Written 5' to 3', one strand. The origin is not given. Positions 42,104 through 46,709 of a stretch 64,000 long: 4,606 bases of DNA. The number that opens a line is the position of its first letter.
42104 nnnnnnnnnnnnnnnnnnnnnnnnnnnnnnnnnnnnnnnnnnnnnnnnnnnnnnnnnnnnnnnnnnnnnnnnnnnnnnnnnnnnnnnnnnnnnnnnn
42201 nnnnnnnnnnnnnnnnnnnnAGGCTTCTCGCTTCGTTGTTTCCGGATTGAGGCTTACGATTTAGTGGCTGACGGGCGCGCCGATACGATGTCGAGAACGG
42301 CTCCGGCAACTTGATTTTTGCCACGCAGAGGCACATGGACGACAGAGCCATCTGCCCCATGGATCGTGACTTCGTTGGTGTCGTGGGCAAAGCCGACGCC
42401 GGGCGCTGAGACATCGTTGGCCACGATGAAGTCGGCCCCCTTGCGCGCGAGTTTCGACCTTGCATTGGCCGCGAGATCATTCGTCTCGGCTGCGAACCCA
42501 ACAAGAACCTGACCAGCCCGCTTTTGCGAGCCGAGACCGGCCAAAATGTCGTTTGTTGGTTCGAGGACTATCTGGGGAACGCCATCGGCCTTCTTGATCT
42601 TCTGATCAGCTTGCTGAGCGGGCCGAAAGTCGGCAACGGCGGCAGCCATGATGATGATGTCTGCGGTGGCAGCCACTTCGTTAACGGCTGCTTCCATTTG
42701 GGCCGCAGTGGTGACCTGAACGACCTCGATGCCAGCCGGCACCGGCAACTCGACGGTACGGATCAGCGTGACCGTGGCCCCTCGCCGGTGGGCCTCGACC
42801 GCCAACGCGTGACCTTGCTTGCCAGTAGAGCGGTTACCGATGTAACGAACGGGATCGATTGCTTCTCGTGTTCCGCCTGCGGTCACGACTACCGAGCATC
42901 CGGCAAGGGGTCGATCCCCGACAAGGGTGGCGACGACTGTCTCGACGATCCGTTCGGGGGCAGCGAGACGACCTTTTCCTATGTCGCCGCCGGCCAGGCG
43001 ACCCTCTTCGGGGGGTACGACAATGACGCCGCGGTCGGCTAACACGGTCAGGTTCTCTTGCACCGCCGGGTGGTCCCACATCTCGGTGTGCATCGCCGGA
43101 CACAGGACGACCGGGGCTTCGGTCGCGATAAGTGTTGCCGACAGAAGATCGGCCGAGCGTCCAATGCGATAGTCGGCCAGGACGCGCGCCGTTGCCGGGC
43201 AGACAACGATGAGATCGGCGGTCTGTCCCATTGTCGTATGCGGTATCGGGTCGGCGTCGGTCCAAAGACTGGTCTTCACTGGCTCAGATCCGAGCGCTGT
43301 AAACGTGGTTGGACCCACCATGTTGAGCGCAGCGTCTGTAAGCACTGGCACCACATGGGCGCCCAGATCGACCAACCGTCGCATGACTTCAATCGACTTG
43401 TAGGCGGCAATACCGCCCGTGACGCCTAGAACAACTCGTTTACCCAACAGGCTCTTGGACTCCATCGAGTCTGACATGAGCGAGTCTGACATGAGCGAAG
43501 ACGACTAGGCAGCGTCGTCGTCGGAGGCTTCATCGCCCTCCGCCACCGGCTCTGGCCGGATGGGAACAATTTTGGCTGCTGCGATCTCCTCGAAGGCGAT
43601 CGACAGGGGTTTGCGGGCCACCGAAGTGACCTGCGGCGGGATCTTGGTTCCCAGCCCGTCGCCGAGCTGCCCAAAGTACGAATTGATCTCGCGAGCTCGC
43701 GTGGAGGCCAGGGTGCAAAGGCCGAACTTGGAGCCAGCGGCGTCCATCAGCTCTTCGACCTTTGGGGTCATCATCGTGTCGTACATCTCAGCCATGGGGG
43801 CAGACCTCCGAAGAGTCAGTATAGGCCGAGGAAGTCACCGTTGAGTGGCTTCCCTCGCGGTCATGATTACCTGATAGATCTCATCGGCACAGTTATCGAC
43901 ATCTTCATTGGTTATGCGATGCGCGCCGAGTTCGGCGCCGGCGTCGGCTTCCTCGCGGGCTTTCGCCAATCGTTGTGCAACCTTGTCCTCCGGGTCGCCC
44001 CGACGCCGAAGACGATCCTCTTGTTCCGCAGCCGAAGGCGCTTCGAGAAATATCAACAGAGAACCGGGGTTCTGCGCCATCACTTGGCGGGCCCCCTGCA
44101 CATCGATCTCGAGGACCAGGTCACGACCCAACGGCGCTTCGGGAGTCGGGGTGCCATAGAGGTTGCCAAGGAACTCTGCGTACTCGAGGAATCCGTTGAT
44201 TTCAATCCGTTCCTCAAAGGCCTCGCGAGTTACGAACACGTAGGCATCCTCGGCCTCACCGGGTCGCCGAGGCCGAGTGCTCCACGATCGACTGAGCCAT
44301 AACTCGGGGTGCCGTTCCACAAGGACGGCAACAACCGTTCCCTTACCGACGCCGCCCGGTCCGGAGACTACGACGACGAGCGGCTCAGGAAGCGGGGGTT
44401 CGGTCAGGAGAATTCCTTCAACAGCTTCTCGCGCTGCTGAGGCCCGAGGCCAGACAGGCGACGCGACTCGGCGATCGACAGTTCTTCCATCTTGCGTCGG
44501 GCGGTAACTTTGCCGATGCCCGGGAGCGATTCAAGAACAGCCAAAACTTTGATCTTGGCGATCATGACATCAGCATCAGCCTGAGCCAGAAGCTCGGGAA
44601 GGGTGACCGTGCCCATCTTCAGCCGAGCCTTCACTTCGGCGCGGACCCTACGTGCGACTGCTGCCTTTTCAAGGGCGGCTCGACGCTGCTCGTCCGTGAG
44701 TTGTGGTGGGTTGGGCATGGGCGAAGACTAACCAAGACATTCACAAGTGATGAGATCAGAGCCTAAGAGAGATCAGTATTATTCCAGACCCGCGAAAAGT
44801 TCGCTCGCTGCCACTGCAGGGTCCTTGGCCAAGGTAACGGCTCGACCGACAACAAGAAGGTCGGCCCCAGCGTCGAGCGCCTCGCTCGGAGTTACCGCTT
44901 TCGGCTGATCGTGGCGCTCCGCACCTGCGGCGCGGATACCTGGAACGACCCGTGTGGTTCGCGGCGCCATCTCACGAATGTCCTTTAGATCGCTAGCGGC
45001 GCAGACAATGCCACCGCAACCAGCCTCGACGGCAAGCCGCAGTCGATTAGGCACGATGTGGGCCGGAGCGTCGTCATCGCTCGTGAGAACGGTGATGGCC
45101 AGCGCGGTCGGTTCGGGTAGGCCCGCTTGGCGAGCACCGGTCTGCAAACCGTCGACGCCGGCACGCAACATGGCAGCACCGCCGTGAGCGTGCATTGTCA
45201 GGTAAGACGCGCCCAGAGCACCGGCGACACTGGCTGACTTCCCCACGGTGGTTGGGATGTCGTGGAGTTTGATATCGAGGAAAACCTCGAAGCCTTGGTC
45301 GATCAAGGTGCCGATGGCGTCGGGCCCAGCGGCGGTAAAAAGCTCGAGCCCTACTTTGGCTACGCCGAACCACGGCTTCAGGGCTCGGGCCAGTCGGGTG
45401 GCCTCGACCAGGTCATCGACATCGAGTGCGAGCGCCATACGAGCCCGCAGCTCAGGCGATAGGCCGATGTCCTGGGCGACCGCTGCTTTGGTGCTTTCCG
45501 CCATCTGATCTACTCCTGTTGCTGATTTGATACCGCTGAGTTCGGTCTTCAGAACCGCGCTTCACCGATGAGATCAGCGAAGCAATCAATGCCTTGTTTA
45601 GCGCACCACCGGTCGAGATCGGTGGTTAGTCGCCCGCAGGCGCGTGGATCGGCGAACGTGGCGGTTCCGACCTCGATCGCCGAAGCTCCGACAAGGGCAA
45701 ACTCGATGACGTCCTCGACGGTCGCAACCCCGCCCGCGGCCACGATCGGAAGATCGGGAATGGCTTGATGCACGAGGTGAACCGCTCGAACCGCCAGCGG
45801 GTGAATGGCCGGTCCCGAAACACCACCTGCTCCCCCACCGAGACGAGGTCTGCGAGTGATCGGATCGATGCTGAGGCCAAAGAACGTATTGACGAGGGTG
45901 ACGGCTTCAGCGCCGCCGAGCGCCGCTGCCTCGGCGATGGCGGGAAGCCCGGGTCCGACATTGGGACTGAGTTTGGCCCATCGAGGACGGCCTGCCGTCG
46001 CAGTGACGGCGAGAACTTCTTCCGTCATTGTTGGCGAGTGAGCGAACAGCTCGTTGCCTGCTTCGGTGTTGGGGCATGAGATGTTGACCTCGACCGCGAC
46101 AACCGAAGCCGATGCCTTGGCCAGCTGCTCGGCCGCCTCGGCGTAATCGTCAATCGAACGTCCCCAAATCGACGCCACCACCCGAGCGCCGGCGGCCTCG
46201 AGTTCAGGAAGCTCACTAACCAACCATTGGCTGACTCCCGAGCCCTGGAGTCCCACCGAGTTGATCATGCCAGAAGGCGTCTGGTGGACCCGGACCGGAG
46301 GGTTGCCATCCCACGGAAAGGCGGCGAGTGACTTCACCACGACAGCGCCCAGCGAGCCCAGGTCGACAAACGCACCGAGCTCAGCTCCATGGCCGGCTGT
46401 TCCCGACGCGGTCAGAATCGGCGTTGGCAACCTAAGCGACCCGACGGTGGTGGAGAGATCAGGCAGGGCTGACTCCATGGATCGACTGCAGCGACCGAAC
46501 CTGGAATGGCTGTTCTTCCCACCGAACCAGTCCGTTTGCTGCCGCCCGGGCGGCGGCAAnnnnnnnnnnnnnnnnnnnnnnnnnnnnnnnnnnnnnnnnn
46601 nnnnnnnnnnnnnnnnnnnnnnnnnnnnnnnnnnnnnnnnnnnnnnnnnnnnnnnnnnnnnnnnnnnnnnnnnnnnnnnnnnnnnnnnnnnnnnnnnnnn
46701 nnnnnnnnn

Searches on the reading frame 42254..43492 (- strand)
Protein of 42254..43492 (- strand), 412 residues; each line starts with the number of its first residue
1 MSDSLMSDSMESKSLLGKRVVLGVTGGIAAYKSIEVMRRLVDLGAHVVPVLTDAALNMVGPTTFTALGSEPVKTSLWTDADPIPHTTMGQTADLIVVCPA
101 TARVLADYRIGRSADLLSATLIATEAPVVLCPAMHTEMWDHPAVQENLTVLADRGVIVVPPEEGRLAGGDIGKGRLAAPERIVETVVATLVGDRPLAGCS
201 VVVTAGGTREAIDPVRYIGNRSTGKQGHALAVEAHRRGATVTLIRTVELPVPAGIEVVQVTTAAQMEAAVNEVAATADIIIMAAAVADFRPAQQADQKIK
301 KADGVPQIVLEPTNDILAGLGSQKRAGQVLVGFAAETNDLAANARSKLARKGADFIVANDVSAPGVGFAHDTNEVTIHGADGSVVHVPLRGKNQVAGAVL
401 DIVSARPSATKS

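Call 17: search_protein_families(library=pfam, proteins=[window:42254-43492:-], max_evalue=0.00001)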
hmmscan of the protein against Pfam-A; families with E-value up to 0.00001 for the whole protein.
window:42254-43492:- (412 aa): 2 families
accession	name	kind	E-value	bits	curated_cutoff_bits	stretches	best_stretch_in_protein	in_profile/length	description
PF04127.22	DFP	-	4.3e-69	232.5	22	1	196-377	1-185/186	DNA/pantothenate metabolism flavoprotein C-terminal domain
PF02441.25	Flavoprotein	-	4e-24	85.5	22.7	1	18-188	1-160/162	Flavoprotein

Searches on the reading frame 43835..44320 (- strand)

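Call 112: search_protein_families(library=pfam, proteins=[window:43835-44320:-], max_evalue=0.0001)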
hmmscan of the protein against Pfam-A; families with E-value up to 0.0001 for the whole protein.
window:43835-44320:- (161 aa): 1 family
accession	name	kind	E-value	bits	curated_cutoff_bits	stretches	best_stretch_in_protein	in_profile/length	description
PF00625.27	Guanylate_kin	-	3.8e-22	79.3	25.2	1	12-152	35-179/182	Guanylate kinase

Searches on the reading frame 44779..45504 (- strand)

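Call 112: search_protein_families(library=pfam, proteins=[window:44779-45504:-], max_evalue=0.0001)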
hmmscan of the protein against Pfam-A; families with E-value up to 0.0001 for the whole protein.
window:44779-45504:- (241 aa): 1 family
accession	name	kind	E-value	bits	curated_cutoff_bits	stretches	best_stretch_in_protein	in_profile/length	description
PF00215.30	OMPdecase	-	1.1e-42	146.9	27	1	23-235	3-220/221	Orotidine 5'-phosphate decarboxylase / HUMPS family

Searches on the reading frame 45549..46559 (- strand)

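Call 112: search_protein_families(library=pfam, proteins=[window:45549-46559:-], max_evalue=0.0001)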
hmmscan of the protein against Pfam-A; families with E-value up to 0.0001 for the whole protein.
window:45549-46559:- (336 aa): 1 family
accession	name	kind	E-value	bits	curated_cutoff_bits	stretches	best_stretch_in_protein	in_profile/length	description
PF01180.27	DHO_dh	-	8.4e-54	183.2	27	1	35-316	2-288/291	Dihydroorotate dehydrogenase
